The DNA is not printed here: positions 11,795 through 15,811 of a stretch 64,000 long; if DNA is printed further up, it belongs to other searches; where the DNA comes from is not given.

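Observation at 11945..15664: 1239-aa GT2-GT4-(methyltransferase-like)-kinase fusion: candidate glycan build-and-cap enzyme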

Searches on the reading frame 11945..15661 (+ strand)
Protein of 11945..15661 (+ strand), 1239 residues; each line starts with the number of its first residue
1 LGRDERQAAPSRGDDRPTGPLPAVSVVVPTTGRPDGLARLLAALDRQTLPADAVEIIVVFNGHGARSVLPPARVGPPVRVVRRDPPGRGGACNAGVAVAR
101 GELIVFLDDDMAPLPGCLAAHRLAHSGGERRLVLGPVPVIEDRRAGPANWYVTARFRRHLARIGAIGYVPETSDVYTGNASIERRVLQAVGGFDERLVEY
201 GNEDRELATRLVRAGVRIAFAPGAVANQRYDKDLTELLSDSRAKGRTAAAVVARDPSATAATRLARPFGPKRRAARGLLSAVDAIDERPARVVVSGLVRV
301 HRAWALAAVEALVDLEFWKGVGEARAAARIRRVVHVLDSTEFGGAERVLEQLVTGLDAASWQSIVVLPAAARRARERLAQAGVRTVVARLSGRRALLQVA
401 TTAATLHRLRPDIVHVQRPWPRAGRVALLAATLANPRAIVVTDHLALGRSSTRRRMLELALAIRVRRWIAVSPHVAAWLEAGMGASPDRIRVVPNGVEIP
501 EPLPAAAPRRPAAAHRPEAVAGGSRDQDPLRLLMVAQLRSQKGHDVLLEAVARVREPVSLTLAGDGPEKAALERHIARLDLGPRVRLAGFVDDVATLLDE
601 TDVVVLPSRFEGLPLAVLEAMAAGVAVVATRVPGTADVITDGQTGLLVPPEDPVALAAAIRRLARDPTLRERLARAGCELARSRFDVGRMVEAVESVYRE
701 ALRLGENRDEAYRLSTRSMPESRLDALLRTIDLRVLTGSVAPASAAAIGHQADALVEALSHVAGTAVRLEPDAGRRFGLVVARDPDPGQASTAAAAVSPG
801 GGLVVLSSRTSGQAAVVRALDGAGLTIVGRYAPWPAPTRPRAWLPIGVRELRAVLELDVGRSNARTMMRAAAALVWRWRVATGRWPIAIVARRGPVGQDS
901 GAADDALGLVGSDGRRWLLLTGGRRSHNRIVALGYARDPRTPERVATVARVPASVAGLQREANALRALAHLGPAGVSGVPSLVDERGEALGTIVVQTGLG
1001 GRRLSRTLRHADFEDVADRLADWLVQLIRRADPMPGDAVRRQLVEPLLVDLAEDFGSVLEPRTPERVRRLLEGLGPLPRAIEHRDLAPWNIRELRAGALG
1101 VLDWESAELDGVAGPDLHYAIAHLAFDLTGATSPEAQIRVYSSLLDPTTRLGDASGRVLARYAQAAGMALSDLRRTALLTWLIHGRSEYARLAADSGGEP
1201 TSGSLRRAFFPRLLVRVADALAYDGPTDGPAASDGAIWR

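Call 3: search_protein_families(library=pfam, proteins=[window:11945-15661:+], max_evalue=1)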
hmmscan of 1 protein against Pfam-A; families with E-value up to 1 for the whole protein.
window:11945-15661:+ (1239 aa): 13 families
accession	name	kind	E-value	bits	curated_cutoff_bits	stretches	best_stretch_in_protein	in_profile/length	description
PF13692.12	Glyco_trans_1_4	-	7e-42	143.5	27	1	531-666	3-142/142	Glycosyl transferases group 1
PF00534.26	Glycos_transf_1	-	1.9e-41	141.9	26.4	1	525-677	11-169/172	Glycosyl transferases group 1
PF13439.12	Glyco_transf_4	-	3.9e-20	73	28.5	1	342-498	1-167/170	Glycosyltransferase Family 4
PF00535.33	Glycos_transf_2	-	2.4e-15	57.3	23.3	1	25-146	1-124/168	Glycosyl transferase family 2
PF13579.12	Glyco_trans_4_4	-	3.3e-15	57.2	29.7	1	343-496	1-158/158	Glycosyl transferase 4-like domain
PF13641.12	Glyco_tranf_2_3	-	1.6e-11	45.1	27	1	22-235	1-218/230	Glycosyltransferase like family 2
PF20706.3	GT4-conflict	-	3e-10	40.1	26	1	343-666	12-357/385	Family 4 Glycosyltransferase in conflict systems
PF13524.12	Glyco_trans_1_2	-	4.2e-08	33.7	25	1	548-692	6-140/144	Glycosyl transferase-like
PF02709.20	Glyco_transf_7C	-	4.9e-08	32.9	23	1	171-224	15-68/78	N-terminal domain of galactosyltransferase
PF10111.15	Glyco_tranf_2_2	-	2.9e-06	27.4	27.3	1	178-226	166-214/276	Glycosyltransferase like family 2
PF13632.12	Glyco_trans_2_3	-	6.8e-05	23.2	27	1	104-227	2-122/198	Glycosyl transferase family group 2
PF13506.12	Glyco_transf_21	-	0.0012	18.8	21.7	1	92-231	22-157/174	Glycosyl transferase family 21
PF13477.12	Glyco_trans_4_2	-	0.22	12.1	23.4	1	352-443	16-106/139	Glycosyl transferase 4-like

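Call 4: search_protein_families(library=ncbifam, proteins=[window:11945-15661:+], max_evalue=1)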
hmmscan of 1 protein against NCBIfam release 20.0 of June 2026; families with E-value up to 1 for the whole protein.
window:11945-15661:+ (1239 aa): 58 families (the best 25 are shown)
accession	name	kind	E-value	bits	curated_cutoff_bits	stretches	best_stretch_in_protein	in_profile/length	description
TIGR03088.1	stp2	hypoth_equivalog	2.5e-51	174.9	409.05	1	332-702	3-374/374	TIGR03088 family PEP-CTERM/XrtA system glycosyltransferase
NF041875.1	EPS_EpsD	equivalog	6.6e-50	170.3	370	1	24-327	1-312/325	exopolysaccharide biosynthesis glycosyltransferase EpsD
NF041876.1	EPS_EpsE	equivalog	1.5e-37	129.8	400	1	389-692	88-387/389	exopolysaccharide biosynthesis GT4 family glycosyltransferase EpsE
NF038229.1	Glyco4_Geo_Pelo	equivalog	3.3e-30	105.3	400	1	370-702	19-337/338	GPMC system family 4 glycosyltransferase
TIGR03999.1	thiol_BshA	equivalog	6.5e-28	97.7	273.7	1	533-702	203-374/375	N-acetyl-alpha-D-glucosaminyl L-malate synthase BshA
TIGR03965.1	mycofact_glyco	equivalog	2.4e-25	89.3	280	1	21-265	73-317/467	mycofactocin biosynthesis glycosyltransferase MftF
TIGR03449.1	mycothiol_MshA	equivalog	2.7e-21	76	462.5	1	450-702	150-404/406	D-inositol-3-phosphate glycosyltransferase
TIGR02149.1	glgA_Coryne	subfamily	8.3e-21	74.5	302.4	1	482-700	163-389/391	glycogen synthase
TIGR04063.1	stp3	hypoth_equivalog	5e-19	68.5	442.05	1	484-702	176-396/397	TIGR04063 family PEP-CTERM/XrtA system glycosyltransferase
NF047684.1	TeichurnBiosyTuaC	equivalog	4.8e-18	65.2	550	1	532-701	222-389/391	teichuronic acid biosynthesis protein TuaC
NF046085.1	XrtY_assoc_Gly1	equivalog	2.9e-17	62.6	400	1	486-700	180-383/387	XrtY-associated glycosyltransferase XYAG1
NF050063.1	ProtGlycPglJ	equivalog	7.1e-17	61.6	500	1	532-679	197-345/363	N-acetylgalactosamine-N,N'-diacetylbacillosaminyl-diphospho-undecaprenol 4-alpha-N-acetylgalactosaminyltransferase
NF050056.1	ProtGlycPglH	equivalog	1.5e-15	57.1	600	1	532-677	182-330/354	GalNAc-alpha-(1->4)-GalNAc-alpha-(1->3)-diNAcBac-PP-undecaprenol alpha-1,4-N-acetyl-D-galactosaminyltransferase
TIGR04005.1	wcaL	equivalog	2.9e-15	56.1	537.6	1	528-665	221-369/406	colanic acid biosynthesis glycosyltransferase WcaL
NF041010.1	glycosy_Agl16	equivalog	1.8e-14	53.4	575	1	439-683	107-334/352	glycosylation protein Agl16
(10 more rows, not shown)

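Call 5: search_solved_structures(query=window:11945-15661:+, max_evalue=1)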
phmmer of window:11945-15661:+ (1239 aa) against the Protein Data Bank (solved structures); distinct sequences matched with E-value up to 1: 97 (the best 60 are shown).
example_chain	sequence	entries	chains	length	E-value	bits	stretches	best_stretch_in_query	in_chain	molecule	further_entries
6kih_A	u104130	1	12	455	1e-18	70.2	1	454-701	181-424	Tll1590 protein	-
2jjm_A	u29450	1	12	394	2.7e-17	65.5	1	532-707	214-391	GLYCOSYL TRANSFERASE, GROUP 1 FAMILY PROTEIN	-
3mbo_A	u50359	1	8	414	3e-17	65.3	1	532-707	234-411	Glycosyltransferase, group 1 family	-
5d00_A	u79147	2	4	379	3e-14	55.4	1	556-700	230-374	N-acetyl-alpha-D-glucosaminyl L-malate synthase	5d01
6d9t_A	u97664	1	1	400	5.6e-13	51.2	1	530-702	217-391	Glycosyl transferase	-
6n1x_A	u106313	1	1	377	7.7e-13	50.7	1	530-699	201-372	Glycosyltransferase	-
5i45_A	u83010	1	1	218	9.7e-13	50.4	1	568-702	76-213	Glycosyl transferases group 1 family protein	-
8dvz_A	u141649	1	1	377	2.5e-12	49.1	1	581-702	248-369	N, N'-diacetylbacillosaminyl-diphospho-undecaprenol alpha-1,3-N-acetylgalactosaminyltransf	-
8dvw_A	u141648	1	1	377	3.7e-12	48.5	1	581-702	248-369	N, N'-diacetylbacillosaminyl-diphospho-undecaprenol alpha-1,3-N-acetylgalactosaminyltransf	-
8dqd_A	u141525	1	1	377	6.4e-12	47.7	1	581-702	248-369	N, N'-diacetylbacillosaminyl-diphospho-undecaprenol alpha-1,3-N-acetylgalactosaminyltransf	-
3c4q_A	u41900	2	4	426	7.3e-12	47.5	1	484-708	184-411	Predicted glycosyltransferases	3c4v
3c48_A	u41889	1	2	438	9.8e-12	47.1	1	484-707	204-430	Predicted glycosyltransferases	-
6tvp_A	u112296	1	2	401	1.7e-10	43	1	484-700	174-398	Alpha-maltose-1-phosphate synthase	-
7qsg_A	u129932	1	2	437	1.9e-10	42.8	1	481-702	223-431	D-inositol 3-phosphate glycosyltransferase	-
6eji_A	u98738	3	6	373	3e-10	42.2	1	532-680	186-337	WlaC protein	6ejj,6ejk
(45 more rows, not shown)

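Call 10: find_homologous_proteins(query=window:11945-15661:+, max_evalue=0.00001)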
Query window:11945-15661:+ (1239 aa): 51 proteins with E <= 0.00001 among 8000 candidates.
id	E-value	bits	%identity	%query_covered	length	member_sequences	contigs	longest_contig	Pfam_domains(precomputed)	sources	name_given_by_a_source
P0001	0.0e+0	2645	100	100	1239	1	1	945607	PF10111.15,PF13641.13,PF00534.27,PF13579.13,PF13524.13,PF13439.13,PF00535.33,PF20706.4,PF13692.13,PF02709.21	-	-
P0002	0.0e+0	1173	54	98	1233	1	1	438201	PF13641.13,PF00534.27,PF13524.13,PF13439.13,PF00535.33,PF20706.4,PF13692.13,PF02709.21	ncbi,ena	-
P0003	0.0e+0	1113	52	96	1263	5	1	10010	PF10111.15,PF13641.13,PF00534.27,PF13524.13,PF13439.13,PF00535.33,PF20706.4,PF13692.13,PF02709.21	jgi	jgi:glycosyltransferase involved in cell wall biosynthesis/GT2 family glycosyltransferase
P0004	0.0e+0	1070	50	97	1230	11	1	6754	PF10111.15,PF13641.13,PF00534.27,PF13579.13,PF13524.13,PF13439.13,PF00535.33,PF20706.4,PF13692.13,PF02709.21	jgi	-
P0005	1.5e-284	966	49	96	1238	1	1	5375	PF13641.13,PF00534.27,PF13579.13,PF13524.13,PF13439.13,PF00535.33,PF20706.4,PF13692.13,PF02709.21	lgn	-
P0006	2.4e-274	932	48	96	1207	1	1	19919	PF13641.13,PF00534.27,PF13524.13,PF13439.13,PF00535.33,PF20706.4,PF13692.13,PF02709.21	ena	-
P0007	2.9e-228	779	44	96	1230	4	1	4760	PF13641.13,PF00534.27,PF13524.13,PF13439.13,PF00535.33,PF20706.4,PF13692.13,PF02709.21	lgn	-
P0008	1.1e-165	572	47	56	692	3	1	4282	PF10111.15,PF13641.13,PF00534.27,PF13524.13,PF13439.13,PF00535.33,PF20706.4,PF13692.13,PF02709.21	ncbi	-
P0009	1.0e-36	145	30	54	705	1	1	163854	PF13632.13,PF10111.15,PF13641.13,PF00534.27,PF13524.13,PF13439.13,PF00535.33,PF13692.13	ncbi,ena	-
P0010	3.3e-35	140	34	20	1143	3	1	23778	PF13632.13,PF10111.15,PF13641.13,PF00535.33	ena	-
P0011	6.5e-35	139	36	23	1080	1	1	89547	PF10111.15,PF13641.13,PF00535.33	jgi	jgi:glycosyltransferase involved in cell wall biosynthesis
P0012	1.3e-34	138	34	20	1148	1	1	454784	PF13632.13,PF10111.15,PF13506.14,PF13641.13,PF00535.33,PF02709.21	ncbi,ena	-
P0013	1.4e-29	121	32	20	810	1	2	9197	PF13632.13,PF10111.15,PF13641.13,PF00535.33,PF02709.21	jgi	jgi:GT2 family glycosyltransferase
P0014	9.8e-29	118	36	17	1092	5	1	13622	PF13641.13,PF00534.27,PF13524.13,PF00535.33,PF20706.4,PF13692.13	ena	-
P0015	2.0e-28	117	37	17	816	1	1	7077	PF13632.13,PF10111.15,PF13641.13,PF00535.33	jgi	jgi:glycosyltransferase involved in cell wall biosynthesis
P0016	5.5e-28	116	34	20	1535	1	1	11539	PF13489.13,PF10111.15,PF01522.27,PF01739.25,PF00535.33,PF08241.19,PF05401.17,PF13847.13,PF13632.13,PF13641.13,PF13649.13,PF08242.19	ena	-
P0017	1.3e-27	115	35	17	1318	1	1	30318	PF13632.13,PF10111.15,PF13506.14,PF13641.13,PF05050.20,PF00535.33,PF02709.21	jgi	jgi:FkbM family methyltransferase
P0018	1.6e-24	104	36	19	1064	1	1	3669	PF13632.13,PF10111.15,PF13641.13,PF00535.33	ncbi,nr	ncbi:MAG TPA: glycosyltransferase, partial [Conexibacter sp.]|nr:glycosyltransferase [Conexibacter s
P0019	3.8e-24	103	32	24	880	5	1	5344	PF13632.13,PF10111.15,PF13641.13,PF01522.27,PF00535.33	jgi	jgi:glycosyltransferase involved in cell wall biosynthesis/peptidoglycan/xylan/chitin deacetylase (P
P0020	3.1e-22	97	35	18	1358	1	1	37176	PF13632.13,PF02585.23,PF10111.15,PF13641.13,PF00535.33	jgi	-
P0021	4.9e-22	96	34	25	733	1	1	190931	PF10111.15,PF13641.13,PF01522.27,PF00535.33,PF02709.21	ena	-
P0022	7.5e-22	96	33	14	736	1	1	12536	PF13632.13,PF10111.15,PF13506.14,PF13641.13,PF00534.27,PF13579.13,PF13524.13,PF13439.13,PF00535.33,PF20706.4,PF13692.13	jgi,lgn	jgi:hypothetical protein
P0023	9.6e-21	92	35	23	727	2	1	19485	PF00534.27,PF13524.13,PF13439.13,PF13692.13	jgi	-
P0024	7.3e-18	82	34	20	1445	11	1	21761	PF10111.15,PF13641.13,PF01522.27,PF00535.33,PF02709.21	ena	-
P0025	1.7e-17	81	30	20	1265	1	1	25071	PF10111.15,PF13641.13,PF13649.13,PF01522.27,PF13579.13,PF13439.13,PF00535.33,PF01209.25,PF08241.19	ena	-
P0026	1.5e-16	78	37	14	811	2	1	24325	PF00534.27,PF13579.13,PF13524.13,PF13439.13,PF03706.19,PF20706.4,PF13692.13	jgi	jgi:phosphatidyl-myo-inositol alpha-mannosyltransferase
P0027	2.4e-16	77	37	10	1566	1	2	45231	PF10111.15,PF13506.14,PF13641.13,PF00534.27,PF13439.13,PF00535.33,PF13692.13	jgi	jgi:glycosyltransferase involved in cell wall biosynthesis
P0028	5.4e-16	76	23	30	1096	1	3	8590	PF13712.13,PF13632.13,PF10111.15,PF13506.14,PF13641.13,PF00534.27,PF13579.13,PF13439.13,PF00535.33,PF13692.13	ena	-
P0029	9.3e-16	75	33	18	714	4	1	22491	PF13632.13,PF13641.13,PF00535.33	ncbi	ncbi:MAG: glycosyltransferase, partial [Thermoleophilia bacterium]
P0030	1.3e-15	75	27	20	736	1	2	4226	PF13632.13,PF10111.15,PF13641.13,PF00534.27,PF13439.13,PF00535.33,PF20706.4,PF13692.13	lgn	-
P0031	1.1e-14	72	29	19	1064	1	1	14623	PF13632.13,PF10111.15,PF13506.14,PF13641.13,PF01522.27,PF00535.33,PF02709.21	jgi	jgi:O-antigen biosynthesis protein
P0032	4.3e-14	70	30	30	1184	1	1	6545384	PF14559.13,PF00534.27,PF13432.13,PF13439.13,PF13844.13,PF07719.24,PF20706.4,PF13692.13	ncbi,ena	-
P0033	5.2e-14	70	29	17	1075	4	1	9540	PF13632.13,PF10111.15,PF13506.14,PF13641.13,PF00534.27,PF13524.13,PF00535.33,PF13692.13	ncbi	-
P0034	3.3e-13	67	30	19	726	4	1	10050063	PF10111.15,PF13506.14,PF13641.13,PF00535.33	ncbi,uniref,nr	ncbi:glycosyltransferase family 2 protein [Amycolatopsis carbonis]|uniref:Glycosyltransferase family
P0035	3.2e-12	64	33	12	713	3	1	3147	PF13632.13,PF10111.15,PF13641.13,PF00534.27,PF13524.13,PF13439.13,PF00535.33,PF13692.13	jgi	jgi:glycosyltransferase involved in cell wall biosynthesis/GT2 family glycosyltransferase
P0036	8.7e-12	62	30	16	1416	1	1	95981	PF10111.15,PF13641.13,PF00534.27,PF00535.33,PF13692.13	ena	-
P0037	9.9e-12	62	35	14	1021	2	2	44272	PF00534.27,PF13524.13,PF20706.4,PF13692.13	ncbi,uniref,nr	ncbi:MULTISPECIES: glycosyltransferase [unclassified Azospirillum]|uniref:glycosyltransferase family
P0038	1.5e-10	58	33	12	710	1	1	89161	PF10111.15,PF13641.13,PF00534.27,PF13579.13,PF13524.13,PF13439.13,PF00535.33,PF13692.13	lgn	-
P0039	1.8e-10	58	34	13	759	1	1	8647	PF13632.13,PF10111.15,PF13506.14,PF13641.13,PF00535.33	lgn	-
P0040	1.8e-10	58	30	19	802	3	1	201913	PF13632.13,PF10111.15,PF13506.14,PF13641.13,PF00535.33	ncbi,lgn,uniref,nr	ncbi:glycosyltransferase [Micromonospora coerulea]|uniref:glycosyltransferase n=1 Tax=Micromonospora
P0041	3.1e-10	57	33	18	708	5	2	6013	PF13847.13,PF13489.13,PF13632.13,PF10111.15,PF13641.13,PF13649.13,PF00535.33,PF01209.25,PF08241.19,PF08242.19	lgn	-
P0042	6.0e-10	56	36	18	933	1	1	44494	PF13632.13,PF13641.13,PF13524.13,PF13439.13,PF00535.33,PF13692.13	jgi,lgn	-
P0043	6.6e-10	56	29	20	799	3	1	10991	PF13632.13,PF10111.15,PF13506.14,PF13641.13,PF00535.33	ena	-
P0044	1.1e-9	55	38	10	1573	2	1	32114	PF13641.13,PF00534.27,PF13524.13,PF19220.7,PF24161.2,PF00535.33,PF13692.13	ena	-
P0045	1.6e-9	55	38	10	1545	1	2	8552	PF13641.13,PF00534.27,PF13524.13,PF00535.33,PF13692.13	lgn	-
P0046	2.2e-9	54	34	16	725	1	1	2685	PF13632.13,PF10111.15,PF13641.13,PF13524.13,PF00535.33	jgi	jgi:glycosyltransferase involved in cell wall biosynthesis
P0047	1.2e-8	52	31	15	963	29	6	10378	PF10111.15,PF13641.13,PF00535.33,PF02709.21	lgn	-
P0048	1.7e-8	51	27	17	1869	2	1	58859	PF02585.23,PF10111.15,PF13641.13,PF00534.27,PF00535.33,PF20706.4,PF13692.13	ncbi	-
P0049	5.1e-7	46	32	17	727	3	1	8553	PF13632.13,PF10111.15,PF13641.13,PF13524.13,PF00535.33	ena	-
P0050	9.5e-7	46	27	18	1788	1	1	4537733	PF13712.13,PF13632.13,PF10111.15,PF13506.14,PF13641.13,PF00535.33,PF02709.21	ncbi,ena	-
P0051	2.0e-6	44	30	14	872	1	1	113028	PF13632.13,PF10111.15,PF13506.14,PF13641.13,PF02836.24,PF00535.33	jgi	jgi:GT2 family glycosyltransferase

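Call 25: find_encoding_contigs(protein=P0008, flank=5000, max_places=3)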
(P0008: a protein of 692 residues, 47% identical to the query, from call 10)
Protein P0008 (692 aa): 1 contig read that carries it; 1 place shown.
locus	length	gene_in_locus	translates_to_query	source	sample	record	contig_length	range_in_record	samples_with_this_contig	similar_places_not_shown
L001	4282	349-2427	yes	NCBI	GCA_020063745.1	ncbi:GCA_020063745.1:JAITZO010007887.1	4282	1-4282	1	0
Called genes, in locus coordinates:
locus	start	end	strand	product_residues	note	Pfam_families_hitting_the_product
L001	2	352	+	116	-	?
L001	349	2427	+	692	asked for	PF00535:Glycos_transf_2, PF13641:Glyco_tranf_2_3 (weak), PF02709:Glyco_transf_7C (weak), PF13439:Glyco_transf_4, PF20706:GT4-conflict, PF00534:Glycos_transf_1, PF13692:Glyco_trans_1_4, PF13524:Glyco_trans_1_2, +1 more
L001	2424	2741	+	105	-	-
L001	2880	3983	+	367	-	PF01636:APH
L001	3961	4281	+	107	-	?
